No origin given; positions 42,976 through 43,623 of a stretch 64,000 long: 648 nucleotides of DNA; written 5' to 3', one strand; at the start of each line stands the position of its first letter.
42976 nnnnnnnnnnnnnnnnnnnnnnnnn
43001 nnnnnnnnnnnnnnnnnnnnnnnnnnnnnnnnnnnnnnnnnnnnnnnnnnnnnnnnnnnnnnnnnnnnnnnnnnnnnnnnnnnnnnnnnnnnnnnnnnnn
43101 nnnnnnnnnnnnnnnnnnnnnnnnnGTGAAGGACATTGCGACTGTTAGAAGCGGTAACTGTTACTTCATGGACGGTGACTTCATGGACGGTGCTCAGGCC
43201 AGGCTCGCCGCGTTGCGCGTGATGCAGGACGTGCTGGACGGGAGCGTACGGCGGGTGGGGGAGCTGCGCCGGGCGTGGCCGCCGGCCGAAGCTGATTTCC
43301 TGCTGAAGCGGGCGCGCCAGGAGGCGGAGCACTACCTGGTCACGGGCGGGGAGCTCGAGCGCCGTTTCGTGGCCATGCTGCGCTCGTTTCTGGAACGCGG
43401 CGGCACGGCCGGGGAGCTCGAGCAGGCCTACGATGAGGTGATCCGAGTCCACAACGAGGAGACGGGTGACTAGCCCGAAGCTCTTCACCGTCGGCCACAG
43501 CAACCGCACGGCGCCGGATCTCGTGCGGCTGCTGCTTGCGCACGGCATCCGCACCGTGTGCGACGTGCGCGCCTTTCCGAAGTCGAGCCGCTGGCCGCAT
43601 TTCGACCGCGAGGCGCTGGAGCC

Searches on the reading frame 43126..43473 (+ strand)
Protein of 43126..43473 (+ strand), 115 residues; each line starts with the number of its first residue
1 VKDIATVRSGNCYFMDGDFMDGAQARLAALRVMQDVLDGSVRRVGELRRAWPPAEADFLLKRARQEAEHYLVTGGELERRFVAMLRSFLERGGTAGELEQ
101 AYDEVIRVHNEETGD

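Call 12: search_protein_families(library=pfam, proteins=[window:43126-43473:+])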
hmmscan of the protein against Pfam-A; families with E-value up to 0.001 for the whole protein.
window:43126-43473:+ (115 aa): 0 families

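Call 19: search_protein_families(library=ncbifam, proteins=[window:43183-43473:+], max_evalue=0.01)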
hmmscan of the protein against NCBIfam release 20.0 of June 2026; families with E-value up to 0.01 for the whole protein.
window:43183-43473:+ (96 aa): 0 families

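Call 28: find_homologous_proteins(query=window:43183-43473:+, max_evalue=0.001)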
Query window:43183-43473:+ (96 aa): 6 proteins with E <= 0.001 among 670 candidates.
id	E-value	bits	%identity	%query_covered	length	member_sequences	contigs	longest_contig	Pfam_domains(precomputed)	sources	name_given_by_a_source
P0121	1.0e-48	181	92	100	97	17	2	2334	-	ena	-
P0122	4.5e-32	128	69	100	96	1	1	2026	-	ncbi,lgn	ncbi:MAG: hypothetical protein ACE5JG_10880 [Planctomycetota bacterium]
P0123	1.1e-29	120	68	92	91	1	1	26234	-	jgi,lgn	-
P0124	1.3e-26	110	71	80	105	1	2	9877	-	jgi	jgi:hypothetical protein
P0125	1.1e-25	107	90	61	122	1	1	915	-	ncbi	-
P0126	1.7e-12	65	83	44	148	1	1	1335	-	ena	-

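Call 29: find_encoding_contigs(protein=P0121, flank=5000, max_places=4)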
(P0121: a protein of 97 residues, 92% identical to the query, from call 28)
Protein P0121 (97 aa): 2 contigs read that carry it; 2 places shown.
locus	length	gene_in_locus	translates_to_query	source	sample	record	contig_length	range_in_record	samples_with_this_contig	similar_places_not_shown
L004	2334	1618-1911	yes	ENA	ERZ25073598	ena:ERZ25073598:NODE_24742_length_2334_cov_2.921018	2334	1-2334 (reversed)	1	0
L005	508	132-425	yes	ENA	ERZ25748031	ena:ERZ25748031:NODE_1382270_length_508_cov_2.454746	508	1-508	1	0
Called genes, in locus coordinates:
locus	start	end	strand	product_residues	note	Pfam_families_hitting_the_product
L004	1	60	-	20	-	?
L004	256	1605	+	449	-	PF07992:Pyr_redox_2, PF00070:Pyr_redox, PF02852:Pyr_redox_dim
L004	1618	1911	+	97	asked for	-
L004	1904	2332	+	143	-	?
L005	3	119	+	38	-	?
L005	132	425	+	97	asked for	-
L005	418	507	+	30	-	?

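Call 30: find_encoding_contigs(protein=P0122, flank=5000, max_places=4)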
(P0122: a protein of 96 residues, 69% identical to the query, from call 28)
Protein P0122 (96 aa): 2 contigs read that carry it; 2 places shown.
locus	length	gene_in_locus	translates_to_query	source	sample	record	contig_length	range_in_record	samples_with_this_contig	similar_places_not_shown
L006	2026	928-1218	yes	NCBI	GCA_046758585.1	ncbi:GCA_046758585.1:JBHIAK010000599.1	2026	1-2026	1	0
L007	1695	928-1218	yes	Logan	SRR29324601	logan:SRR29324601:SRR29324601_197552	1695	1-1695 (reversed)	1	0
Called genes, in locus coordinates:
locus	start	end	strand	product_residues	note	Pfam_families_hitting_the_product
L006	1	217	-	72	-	?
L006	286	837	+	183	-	PF04343:DUF488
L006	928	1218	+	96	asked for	-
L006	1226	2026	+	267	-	?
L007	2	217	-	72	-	?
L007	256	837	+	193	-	PF04343:DUF488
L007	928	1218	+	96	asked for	-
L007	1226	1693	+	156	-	?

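Call 31: find_encoding_contigs(protein=P0123, flank=10000, max_places=4)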
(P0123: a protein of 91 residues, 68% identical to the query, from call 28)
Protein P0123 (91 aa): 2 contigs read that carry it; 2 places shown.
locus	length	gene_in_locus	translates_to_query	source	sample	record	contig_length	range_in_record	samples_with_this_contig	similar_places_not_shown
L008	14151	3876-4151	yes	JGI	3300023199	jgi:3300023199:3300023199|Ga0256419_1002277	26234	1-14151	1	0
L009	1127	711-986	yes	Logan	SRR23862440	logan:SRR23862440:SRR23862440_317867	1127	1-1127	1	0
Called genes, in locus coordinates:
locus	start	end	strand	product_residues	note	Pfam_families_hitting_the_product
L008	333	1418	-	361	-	PF13495:Phage_int_SAM_4, PF00589:Phage_integrase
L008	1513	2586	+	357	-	PF01702:TGT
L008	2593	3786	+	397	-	PF05887:Trypan_PARP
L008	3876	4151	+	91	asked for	-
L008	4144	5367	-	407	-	-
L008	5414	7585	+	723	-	PF00324:AA_permease, PF13520:AA_permease_2, PF00359:PTS_EIIA_2, PF02080:TrkA_C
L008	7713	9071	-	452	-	PF00072:Response_reg, PF00158:Sigma54_activat, PF14532:Sigma54_activ_2, PF07728:AAA_5 (weak), PF25601:AAA_lid_14, PF02954:HTH_8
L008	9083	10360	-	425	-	PF00672:HAMP (weak), PF00512:HisKA, PF02518:HATPase_c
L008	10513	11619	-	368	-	PF08239:SH3_3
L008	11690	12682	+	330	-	PF00155:Aminotran_1_2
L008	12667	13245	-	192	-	-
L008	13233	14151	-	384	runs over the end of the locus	PF01969:Ni_insertion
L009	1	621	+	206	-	?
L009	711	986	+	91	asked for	-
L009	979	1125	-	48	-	?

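Call 32: find_encoding_contigs(protein=P0124, flank=10000, max_places=4)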
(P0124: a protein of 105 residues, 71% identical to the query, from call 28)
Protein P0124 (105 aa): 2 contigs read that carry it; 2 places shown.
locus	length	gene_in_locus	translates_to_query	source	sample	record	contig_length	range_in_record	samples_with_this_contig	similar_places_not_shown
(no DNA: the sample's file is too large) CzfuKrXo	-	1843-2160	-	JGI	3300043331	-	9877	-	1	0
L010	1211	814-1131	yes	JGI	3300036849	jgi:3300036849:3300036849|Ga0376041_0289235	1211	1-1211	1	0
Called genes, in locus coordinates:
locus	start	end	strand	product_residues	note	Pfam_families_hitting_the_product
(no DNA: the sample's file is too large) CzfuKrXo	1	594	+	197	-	PF00158:Sigma54_activat, PF25601:AAA_lid_14, PF02954:HTH_8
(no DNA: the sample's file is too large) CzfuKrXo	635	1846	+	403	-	-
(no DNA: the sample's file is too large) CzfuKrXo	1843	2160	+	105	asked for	-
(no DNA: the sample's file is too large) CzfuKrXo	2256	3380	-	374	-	-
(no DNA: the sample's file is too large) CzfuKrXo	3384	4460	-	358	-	PF01702:TGT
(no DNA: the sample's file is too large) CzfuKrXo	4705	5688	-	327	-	PF08486:SpoIID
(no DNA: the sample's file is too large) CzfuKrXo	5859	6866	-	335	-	PF05496:RuvB_N, PF00004:AAA, PF07726:AAA_3 (faint), PF07728:AAA_5, PF17864:AAA_lid_4, PF05491:WHD_RuvB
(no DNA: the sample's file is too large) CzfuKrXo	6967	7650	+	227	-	PF01209:Ubie_methyltran, PF13489:Methyltransf_23, PF13847:Methyltransf_31, PF08241:Methyltransf_11, PF08242:Methyltransf_12, PF13649:Methyltransf_25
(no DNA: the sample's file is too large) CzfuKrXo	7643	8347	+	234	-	PF02517:Rce1-like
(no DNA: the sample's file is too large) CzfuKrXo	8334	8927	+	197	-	PF02441:Flavoprotein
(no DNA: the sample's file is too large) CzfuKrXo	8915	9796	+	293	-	PF01040:UbiA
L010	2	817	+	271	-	?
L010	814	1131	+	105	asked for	-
